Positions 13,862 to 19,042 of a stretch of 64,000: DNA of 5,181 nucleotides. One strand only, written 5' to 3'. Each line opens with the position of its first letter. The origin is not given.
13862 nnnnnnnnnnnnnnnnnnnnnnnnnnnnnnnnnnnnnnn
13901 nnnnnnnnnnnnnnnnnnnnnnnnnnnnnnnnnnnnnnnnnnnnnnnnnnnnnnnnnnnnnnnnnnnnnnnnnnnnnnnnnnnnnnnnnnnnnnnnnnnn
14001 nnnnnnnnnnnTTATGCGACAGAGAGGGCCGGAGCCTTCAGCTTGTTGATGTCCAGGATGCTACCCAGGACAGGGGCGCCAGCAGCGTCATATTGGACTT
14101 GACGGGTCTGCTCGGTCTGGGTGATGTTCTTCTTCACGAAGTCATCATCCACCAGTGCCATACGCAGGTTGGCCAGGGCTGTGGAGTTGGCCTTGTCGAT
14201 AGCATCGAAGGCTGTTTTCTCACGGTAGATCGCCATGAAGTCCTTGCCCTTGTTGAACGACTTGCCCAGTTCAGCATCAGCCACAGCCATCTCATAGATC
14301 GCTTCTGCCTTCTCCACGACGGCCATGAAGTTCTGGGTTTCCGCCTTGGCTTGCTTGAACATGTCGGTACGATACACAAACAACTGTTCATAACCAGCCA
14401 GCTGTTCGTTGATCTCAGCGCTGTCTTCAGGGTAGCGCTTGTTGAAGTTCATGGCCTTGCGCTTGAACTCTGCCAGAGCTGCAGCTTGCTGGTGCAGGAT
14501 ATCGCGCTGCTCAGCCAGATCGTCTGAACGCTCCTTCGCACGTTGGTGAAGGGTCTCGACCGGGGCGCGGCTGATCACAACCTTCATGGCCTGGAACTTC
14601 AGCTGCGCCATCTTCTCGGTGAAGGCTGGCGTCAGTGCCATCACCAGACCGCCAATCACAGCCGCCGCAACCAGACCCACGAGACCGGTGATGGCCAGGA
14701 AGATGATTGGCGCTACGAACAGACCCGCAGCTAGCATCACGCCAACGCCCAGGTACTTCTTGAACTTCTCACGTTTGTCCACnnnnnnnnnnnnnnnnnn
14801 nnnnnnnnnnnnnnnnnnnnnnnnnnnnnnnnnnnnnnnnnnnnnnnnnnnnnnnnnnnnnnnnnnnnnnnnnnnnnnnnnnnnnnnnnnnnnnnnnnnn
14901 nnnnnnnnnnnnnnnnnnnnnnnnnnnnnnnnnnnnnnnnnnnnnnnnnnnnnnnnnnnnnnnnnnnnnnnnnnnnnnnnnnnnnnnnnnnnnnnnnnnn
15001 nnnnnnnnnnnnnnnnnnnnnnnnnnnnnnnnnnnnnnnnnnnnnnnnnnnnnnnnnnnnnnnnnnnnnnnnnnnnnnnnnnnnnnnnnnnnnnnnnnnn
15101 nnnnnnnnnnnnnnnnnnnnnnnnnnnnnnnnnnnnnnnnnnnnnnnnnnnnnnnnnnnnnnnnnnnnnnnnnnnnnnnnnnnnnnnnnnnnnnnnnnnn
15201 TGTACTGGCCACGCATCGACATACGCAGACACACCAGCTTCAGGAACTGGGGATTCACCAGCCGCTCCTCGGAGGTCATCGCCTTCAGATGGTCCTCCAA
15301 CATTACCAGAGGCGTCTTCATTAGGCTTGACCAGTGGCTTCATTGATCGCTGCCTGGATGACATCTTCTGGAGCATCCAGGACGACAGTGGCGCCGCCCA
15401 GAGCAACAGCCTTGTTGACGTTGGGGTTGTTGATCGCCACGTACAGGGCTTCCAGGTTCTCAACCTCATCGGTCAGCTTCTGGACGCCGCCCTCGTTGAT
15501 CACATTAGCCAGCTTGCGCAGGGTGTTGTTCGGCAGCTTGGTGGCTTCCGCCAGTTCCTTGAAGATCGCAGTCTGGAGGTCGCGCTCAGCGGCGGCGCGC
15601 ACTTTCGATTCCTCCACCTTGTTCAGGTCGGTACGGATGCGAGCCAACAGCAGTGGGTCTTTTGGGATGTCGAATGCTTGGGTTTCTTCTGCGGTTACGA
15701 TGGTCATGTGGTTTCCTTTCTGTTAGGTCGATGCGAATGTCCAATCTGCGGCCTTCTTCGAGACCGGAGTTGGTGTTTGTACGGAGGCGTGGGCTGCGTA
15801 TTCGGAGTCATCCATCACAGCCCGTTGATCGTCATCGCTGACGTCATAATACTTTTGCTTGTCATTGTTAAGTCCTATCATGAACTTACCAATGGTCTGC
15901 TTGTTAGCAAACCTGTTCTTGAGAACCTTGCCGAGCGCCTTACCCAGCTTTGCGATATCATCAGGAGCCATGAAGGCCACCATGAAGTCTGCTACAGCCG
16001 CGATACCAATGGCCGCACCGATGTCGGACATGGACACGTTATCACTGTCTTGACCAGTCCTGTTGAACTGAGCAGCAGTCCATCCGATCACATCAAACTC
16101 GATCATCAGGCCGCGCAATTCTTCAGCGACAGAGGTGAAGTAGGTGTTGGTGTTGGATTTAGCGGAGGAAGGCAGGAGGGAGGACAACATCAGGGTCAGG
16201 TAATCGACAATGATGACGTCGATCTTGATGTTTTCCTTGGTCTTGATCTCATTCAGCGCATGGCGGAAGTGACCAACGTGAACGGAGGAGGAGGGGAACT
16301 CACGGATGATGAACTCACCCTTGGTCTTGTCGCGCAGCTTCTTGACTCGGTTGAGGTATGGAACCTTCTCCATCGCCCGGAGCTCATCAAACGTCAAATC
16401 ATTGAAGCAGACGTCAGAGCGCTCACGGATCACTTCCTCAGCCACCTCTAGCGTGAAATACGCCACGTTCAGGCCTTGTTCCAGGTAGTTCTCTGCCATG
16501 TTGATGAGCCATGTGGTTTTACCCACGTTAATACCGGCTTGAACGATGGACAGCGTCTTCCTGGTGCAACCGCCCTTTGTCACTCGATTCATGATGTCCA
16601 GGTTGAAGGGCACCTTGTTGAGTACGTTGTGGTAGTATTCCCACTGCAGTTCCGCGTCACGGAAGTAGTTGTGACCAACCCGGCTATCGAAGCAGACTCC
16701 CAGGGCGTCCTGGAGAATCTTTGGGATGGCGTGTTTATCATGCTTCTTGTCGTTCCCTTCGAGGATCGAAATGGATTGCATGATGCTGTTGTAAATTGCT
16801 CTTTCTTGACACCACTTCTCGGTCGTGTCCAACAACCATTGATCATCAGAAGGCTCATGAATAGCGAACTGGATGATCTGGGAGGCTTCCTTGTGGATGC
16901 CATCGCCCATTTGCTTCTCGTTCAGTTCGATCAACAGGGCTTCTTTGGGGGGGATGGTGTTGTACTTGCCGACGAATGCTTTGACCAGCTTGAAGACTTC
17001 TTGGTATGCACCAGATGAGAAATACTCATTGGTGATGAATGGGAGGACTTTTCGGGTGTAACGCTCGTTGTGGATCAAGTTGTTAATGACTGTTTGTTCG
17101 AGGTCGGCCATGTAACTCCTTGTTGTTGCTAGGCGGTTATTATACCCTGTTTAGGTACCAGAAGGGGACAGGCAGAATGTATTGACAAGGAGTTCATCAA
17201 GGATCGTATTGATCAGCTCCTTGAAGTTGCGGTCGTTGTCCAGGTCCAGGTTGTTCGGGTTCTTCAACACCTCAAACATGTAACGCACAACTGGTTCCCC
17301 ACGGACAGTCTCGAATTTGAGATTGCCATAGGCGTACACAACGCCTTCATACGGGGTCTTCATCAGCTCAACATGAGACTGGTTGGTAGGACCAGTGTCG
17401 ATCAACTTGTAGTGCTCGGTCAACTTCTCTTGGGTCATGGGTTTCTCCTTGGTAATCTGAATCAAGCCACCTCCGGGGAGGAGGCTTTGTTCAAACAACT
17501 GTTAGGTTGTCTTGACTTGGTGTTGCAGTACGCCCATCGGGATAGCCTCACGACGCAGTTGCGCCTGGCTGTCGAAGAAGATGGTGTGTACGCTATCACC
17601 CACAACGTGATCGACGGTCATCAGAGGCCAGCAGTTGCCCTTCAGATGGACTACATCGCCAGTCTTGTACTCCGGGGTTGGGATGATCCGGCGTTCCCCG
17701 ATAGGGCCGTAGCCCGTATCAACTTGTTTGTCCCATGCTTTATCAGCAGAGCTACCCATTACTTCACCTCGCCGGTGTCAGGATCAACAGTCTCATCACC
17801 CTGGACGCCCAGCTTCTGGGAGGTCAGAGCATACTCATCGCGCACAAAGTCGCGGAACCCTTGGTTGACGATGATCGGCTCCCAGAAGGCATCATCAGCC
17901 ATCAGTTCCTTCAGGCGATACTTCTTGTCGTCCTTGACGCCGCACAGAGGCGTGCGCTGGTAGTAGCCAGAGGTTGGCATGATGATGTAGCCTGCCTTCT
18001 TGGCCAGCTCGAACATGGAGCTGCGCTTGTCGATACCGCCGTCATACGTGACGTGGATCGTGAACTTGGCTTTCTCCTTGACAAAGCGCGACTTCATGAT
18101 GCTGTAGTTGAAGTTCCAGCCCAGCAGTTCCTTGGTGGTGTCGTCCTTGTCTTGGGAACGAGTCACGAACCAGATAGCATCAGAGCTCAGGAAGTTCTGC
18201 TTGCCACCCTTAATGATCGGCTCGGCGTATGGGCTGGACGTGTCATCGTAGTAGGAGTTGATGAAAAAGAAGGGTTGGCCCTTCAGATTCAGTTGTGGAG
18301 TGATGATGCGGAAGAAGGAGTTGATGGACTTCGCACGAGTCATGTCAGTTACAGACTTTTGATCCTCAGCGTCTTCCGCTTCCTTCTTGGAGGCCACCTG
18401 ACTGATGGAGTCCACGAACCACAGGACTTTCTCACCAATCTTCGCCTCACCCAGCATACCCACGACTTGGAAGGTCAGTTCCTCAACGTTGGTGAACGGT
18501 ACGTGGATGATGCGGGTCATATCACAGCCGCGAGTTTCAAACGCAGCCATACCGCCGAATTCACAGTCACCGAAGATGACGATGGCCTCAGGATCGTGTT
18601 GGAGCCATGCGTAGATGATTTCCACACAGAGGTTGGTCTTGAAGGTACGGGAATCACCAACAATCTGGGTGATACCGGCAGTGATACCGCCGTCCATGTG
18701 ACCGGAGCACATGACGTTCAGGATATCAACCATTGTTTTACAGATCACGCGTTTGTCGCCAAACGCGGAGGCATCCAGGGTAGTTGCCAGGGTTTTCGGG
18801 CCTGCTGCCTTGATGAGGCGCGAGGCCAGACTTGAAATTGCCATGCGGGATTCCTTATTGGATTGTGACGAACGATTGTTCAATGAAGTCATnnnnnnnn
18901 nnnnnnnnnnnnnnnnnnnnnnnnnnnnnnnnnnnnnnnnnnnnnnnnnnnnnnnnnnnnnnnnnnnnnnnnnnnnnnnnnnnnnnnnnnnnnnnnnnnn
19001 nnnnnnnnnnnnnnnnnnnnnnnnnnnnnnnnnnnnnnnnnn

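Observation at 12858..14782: Host-type transporter component in a phage: TAXI-family periplasmic solute-binding protein with a tiny membrane partner and a membrane coiled-coil protein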

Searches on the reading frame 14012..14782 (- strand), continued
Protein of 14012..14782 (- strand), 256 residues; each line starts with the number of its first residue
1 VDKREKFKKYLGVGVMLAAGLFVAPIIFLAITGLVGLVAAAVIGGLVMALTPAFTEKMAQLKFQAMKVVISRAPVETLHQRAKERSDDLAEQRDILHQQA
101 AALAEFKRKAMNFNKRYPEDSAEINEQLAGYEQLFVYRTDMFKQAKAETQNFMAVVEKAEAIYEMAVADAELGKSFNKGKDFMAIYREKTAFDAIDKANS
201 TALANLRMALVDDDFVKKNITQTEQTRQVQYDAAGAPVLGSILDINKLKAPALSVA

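Call 66: search_protein_representatives(alignment_id=A3)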
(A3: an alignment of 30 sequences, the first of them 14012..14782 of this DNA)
Query: 30 sequences, 256 profile positions. Proteins with E-value up to 0.001 (for the whole library): 510; up to 1e-10: 360; up to 1e-30: 46. The best 150 are listed.
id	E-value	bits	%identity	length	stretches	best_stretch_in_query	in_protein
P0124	2.4e-125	433.3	-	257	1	1-254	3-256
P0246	3.5e-80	285.3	-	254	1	1-245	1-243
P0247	5.5e-69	248.6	-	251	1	2-253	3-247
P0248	8.3e-66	238.1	-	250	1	2-248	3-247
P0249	8.5e-65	234.8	-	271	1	4-250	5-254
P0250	3.6e-61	223.0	-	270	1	2-252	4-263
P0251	3.6e-57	209.8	-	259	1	1-253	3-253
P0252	1.2e-53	198.3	-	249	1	2-245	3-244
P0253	2.0e-53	197.6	-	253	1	5-244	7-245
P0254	2.3e-53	197.4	-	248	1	1-251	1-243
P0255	3.8e-52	193.4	-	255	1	2-254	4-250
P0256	1.7e-51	191.2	-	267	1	2-250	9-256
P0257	5.5e-51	189.6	-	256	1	10-250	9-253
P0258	1.9e-47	178.0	-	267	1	2-252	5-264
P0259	1.4e-44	168.6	-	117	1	136-248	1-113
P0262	1.7e-40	155.2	-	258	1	2-219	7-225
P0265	1.5e-37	145.6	-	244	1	3-215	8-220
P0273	3.9e-34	134.4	-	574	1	2-219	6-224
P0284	2.7e-32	128.3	-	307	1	3-213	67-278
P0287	1.2e-31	126.2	-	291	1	3-214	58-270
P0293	2.1e-30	122.2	-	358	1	2-205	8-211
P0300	7.2e-30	120.4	-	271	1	2-233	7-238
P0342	6.7e-26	107.4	-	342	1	2-195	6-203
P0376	9.7e-24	100.3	-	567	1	2-217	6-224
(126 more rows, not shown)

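Call 68: search_protein_families(library=pfam, proteins=[P0273, P0376, P0293, P0342, P0284, P0287, P0246, P0262, P0265], max_evalue=0.01)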
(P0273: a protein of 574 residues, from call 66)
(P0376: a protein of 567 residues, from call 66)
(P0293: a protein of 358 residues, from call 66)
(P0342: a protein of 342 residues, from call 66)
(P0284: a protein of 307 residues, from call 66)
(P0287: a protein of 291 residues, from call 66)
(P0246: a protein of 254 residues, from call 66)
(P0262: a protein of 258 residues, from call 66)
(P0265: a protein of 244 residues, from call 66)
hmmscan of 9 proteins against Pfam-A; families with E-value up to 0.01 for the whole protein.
P0273 (574 aa): 2 families
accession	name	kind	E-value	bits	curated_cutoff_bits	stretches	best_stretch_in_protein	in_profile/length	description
PF07926.17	TPR_MLP1_2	-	0.0052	17.2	36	1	66-157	33-124/129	TPR/MLP1/MLP2-like protein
PF17045.10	CEP63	-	0.0062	16.8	33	1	79-150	31-102/263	Centrosomal protein of 63 kDa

P0376 (567 aa): 2 families
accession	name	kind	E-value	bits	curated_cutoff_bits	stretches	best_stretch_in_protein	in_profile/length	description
PF06810.17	Phage_scaffold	-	0.0014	19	35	1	70-162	35-121/170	Phage capsid assembly scaffolding protein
PF04108.17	ATG17_like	-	0.0088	16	43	0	89-229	41-161/355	Autophagy protein ATG17-like domain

P0293 (358 aa): 0 families

P0342 (342 aa): 2 families
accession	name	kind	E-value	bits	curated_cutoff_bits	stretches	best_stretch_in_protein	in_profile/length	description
PF04095.22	NAPRTase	-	9e-23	81.7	20.8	1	190-295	141-222/239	Nicotinate phosphoribosyltransferase (NAPRTase) family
PF04791.21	LMBR1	-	0.00061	19.2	31.9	1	33-187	165-324/510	LMBR1-like membrane protein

P0284 (307 aa): 0 families

P0287 (291 aa): 1 family
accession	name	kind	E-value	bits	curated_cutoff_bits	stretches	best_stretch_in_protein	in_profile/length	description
PF04791.21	LMBR1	-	0.004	16.5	31.9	1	57-224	153-302/510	LMBR1-like membrane protein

P0246 (254 aa): 0 families

P0262 (258 aa): 1 family
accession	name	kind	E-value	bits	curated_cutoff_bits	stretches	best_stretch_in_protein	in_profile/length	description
PF07332.16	Phage_holin_3_6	-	0.005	17.3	28.4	1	5-87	28-113/116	Putative Actinobacterial Holin-X, holin superfamily III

P0265 (244 aa): 0 families
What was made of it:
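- On Holins: The only hit is a weak Phage_holin_3_6 match (E=0.005) for one distant member (call 68).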

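Call 69: find_encoding_contigs(protein=P0273, flank=6000, max_places=2)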
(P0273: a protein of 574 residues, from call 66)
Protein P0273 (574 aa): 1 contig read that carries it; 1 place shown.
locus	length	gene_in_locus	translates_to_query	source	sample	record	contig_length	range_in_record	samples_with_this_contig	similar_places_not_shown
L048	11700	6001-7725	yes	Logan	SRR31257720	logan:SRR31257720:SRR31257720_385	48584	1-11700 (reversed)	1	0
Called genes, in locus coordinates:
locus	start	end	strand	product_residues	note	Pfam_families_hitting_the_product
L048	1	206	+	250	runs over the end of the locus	PF04724:Glyco_transf_17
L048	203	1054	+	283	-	-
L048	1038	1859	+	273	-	-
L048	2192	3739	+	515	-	PF21722:Gly_rich_2 (weak)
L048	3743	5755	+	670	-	-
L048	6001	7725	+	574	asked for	-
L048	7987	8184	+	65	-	-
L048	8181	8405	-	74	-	-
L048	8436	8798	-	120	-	-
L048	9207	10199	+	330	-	-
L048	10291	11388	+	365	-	-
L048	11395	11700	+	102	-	?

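Call 70: find_encoding_contigs(protein=P0262, flank=6000, max_places=2)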
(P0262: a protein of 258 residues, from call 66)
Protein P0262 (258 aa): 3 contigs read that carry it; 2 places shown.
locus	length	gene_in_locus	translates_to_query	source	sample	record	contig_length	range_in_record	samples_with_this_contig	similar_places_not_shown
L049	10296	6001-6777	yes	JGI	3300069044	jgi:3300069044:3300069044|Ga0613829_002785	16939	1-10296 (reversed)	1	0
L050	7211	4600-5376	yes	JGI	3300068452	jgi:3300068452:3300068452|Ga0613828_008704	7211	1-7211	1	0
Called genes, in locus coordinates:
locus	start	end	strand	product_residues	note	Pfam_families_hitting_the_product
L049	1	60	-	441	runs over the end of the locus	-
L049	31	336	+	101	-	-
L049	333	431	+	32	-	-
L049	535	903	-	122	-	-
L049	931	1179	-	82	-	-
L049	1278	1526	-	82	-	-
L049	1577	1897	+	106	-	-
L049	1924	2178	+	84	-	-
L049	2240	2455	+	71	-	-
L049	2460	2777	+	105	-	-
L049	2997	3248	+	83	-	-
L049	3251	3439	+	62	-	-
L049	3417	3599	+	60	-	-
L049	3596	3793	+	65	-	-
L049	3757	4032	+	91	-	-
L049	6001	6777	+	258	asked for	-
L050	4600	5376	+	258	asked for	-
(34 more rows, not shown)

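Call 71: find_encoding_contigs(protein=P0300, flank=6000, max_places=2)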
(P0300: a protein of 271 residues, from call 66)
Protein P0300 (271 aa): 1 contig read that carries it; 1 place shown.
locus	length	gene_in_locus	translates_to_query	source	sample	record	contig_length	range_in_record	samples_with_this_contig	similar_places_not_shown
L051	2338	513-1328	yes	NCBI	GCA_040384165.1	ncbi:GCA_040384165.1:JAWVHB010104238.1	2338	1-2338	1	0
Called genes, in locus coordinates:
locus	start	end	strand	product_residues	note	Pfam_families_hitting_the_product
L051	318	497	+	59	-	-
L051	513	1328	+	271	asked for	-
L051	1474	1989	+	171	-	-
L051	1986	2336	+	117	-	?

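Call 88: find_related_loci(query=A6, collection=viral_contigs, flank=3500)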
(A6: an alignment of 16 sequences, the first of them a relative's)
Query A6 (258 aa) in viral_contigs; peptide patterns used: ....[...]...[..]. (x = any residue, [..] = any of these).
26 stretches matched a pattern; 14 encode a relative of the query (tblastn E <= 1e-3); 14 distinct loci.
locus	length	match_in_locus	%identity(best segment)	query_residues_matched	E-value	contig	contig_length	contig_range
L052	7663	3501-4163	39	2-223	5e-49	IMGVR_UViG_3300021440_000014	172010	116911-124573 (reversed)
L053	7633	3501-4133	37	5-215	2e-40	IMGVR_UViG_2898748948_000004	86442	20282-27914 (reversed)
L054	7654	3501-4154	32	2-219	1e-36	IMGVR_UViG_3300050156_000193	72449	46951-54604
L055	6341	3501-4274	36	5-258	1e-35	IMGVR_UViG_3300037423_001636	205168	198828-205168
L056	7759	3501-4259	36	17-249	6e-34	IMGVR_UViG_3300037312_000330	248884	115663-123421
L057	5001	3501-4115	38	8-212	4e-32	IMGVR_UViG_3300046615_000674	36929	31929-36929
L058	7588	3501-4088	34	17-212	6e-29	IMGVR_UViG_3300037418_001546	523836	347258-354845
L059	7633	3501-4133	30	11-213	5e-19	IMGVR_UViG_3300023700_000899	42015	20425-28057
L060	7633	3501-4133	29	11-213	7e-19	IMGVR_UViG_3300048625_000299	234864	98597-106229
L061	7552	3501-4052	30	26-213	6e-16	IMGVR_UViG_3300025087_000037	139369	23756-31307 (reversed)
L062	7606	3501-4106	29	18-213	1e-15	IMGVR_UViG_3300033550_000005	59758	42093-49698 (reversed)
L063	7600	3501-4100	28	21-213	2e-15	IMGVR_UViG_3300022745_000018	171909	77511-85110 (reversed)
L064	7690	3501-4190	24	18-251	1e-9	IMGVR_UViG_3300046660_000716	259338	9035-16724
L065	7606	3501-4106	36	19-219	2e-34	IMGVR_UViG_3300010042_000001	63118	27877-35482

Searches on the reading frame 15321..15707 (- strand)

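Call 3: search_protein_families(library=pfam, proteins=[window:15321-15707:-], max_evalue=0.1)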
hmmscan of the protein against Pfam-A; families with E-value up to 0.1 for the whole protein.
window:15321-15707:- (128 aa): 0 families

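Call 4: search_protein_families(library=phrogs, proteins=[window:15321-15707:-], max_evalue=0.01)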
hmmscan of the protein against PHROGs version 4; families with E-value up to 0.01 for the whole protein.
window:15321-15707:- (128 aa): 1 family
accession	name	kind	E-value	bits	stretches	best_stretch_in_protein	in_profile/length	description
phrog_639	-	transcription regulation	8.1e-05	23.8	1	12-92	9-89/95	transcriptional regulator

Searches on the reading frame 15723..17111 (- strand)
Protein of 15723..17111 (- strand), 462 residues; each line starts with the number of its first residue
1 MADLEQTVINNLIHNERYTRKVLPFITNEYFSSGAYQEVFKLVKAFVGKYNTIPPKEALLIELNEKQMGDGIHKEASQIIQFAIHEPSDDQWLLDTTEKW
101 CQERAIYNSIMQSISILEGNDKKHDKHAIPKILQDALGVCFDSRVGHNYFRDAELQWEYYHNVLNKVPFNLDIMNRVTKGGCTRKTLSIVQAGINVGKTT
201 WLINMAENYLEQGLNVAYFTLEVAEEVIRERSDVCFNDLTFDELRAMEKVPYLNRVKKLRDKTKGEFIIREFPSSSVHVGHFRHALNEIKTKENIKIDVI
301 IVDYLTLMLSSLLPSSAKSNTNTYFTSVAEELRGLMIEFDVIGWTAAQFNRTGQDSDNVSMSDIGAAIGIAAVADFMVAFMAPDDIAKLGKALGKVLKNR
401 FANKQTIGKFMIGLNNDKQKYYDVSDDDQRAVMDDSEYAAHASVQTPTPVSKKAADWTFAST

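Call 3: search_protein_families(library=pfam, proteins=[window:15723-17111:-], max_evalue=0.1)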
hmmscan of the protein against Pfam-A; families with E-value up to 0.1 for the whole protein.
window:15723-17111:- (462 aa): 5 families
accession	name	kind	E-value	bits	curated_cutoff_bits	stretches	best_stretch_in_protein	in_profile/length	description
PF03796.21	DnaB_C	-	1.1e-15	58.1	27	1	173-388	8-218/255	DnaB-like helicase C terminal domain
PF00772.26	DnaB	-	0.0022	18.4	23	1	3-53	7-57/103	DnaB-like helicase N terminal domain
PF06745.19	ATPase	-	0.012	15.4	26.6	0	174-300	8-128/231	KaiC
PF03997.17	VPS28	-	0.054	13.7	24.5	0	3-54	13-66/188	VPS28 protein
PF13173.12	AAA_14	-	0.069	13.6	27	0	196-249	13-76/129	AAA domain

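Call 4: search_protein_families(library=phrogs, proteins=[window:15723-17111:-], max_evalue=0.01)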
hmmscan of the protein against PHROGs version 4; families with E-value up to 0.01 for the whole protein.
window:15723-17111:- (462 aa): 3 families
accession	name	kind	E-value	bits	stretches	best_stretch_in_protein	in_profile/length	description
phrog_19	-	DNA, RNA and nucleotide metabolism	6.6e-95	320.2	1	2-436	161-589/621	DnaB-like replicative helicase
phrog_239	-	DNA, RNA and nucleotide metabolism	1.4e-16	61.7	1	168-437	342-611/801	DNA primase/helicase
phrog_243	-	DNA, RNA and nucleotide metabolism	1.5e-09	38.2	1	179-401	29-243/273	DnaB-like replicative helicase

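Call 76: search_dna_similar(query=window:15723-17111:-, collection=phages, mode=protein, max_rows=15)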
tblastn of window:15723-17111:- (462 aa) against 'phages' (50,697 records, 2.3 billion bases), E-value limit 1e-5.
Records with a match: 3266; places in all: 3273; records where one place covers at least 80% of the query: 2408.
Best place of each record, by identity: <60% 3266.
By first word of the organism name: Escherichia 673; Synechococcus 377; Staphylococcus 341; Klebsiella 332; Bacillus 225; Salmonella 203; Vibrio 137; Shigella 89; Aeromonas 88; Acinetobacter 71; and 62 more.
By host as written in the record: - 521; Escherichia coli 282; Klebsiella pneumoniae 114; Staphylococcus aureus 111; Synechococcus 107; Listeria monocytogenes 43; Synechococcus sp. 38; Escherichia coli O157:H7 38; and 728 more.
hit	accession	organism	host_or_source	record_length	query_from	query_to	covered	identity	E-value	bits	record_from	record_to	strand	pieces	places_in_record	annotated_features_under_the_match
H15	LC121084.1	Ralstonia phage RSP15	-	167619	4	459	99%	55.5%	2e-138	444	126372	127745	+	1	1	putative DNA helicase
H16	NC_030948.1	Ralstonia phage RSP15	-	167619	4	459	99%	55.5%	2e-138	444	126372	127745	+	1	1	putative DNA helicase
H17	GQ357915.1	Delftia phage PhiW-14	Delftia acidovorans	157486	5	448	96%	50.3%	2e-130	421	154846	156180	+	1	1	236: gp41 DNA primase-helicase subunit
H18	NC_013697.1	Delftia phage PhiW-14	Delftia acidovorans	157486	5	448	96%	50.3%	2e-130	421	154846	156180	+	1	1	236: gp41 DNA primase-helicase subunit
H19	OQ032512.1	Acinetobacter phage nACB2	Acinetobacter halotolerans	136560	4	429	92%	47.9%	7e-113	371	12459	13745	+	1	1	DNA primase/helicase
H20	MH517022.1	Acinetobacter phage SH-Ab 15599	Acinetobacter baumannii 15599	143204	4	426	92%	47.3%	6e-113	371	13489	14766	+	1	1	DNA primase/helicase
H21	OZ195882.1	Vibrio phage D506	Seawater and oysters mix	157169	4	459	99%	43.6%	4e-102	340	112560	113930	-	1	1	DnaB-like replicative helicase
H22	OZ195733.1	Vibrio phage D509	Seawater and oysters mix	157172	4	459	99%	43.6%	4e-102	340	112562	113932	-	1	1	DnaB-like replicative helicase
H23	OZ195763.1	Vibrio phage D533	Seawater and oysters mix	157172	4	459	99%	43.6%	4e-102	340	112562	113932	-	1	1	DnaB-like replicative helicase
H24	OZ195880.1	Vibrio phage D504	Seawater and oysters mix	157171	4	459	99%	43.6%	4e-102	340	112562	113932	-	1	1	DnaB-like replicative helicase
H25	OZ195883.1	Vibrio phage D503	Seawater and oysters mix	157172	4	459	99%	43.6%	4e-102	340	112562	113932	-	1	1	DnaB-like replicative helicase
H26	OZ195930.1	Vibrio phage D493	Seawater and oysters mix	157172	4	459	99%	43.6%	4e-102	340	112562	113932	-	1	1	DnaB-like replicative helicase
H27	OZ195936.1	Vibrio phage D531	Seawater and oysters mix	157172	4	459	99%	43.6%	4e-102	340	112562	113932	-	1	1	DnaB-like replicative helicase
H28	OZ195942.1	Vibrio phage D528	Seawater and oysters mix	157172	4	459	99%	43.6%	4e-102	340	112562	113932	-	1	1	DnaB-like replicative helicase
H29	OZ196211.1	Vibrio phage D532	Seawater and oysters mix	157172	4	459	99%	43.6%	4e-102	340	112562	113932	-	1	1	DnaB-like replicative helicase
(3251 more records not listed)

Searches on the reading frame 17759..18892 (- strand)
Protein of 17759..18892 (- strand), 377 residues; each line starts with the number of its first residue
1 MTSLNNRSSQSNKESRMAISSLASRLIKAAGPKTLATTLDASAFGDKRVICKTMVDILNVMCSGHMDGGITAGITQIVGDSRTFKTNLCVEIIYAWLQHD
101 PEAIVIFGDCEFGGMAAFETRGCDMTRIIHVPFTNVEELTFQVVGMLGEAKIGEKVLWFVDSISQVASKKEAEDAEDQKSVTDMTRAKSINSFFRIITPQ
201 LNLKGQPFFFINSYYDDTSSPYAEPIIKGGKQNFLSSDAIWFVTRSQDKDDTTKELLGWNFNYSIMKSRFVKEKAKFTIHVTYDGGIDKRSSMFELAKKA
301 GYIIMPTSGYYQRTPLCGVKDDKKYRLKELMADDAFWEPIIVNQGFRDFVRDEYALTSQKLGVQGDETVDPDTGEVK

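Call 14: search_protein_families(library=pfam, proteins=[window:17759-18892:-], max_evalue=0.01)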
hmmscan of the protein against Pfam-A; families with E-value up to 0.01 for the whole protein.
window:17759-18892:- (377 aa): 1 family
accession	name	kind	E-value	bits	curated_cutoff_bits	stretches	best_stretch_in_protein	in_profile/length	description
PF21134.2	T4_UVSX_C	-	3e-06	27.7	27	1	291-349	2-64/65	Bacteriophage T4, Recombination and repair protein, C-terminal domain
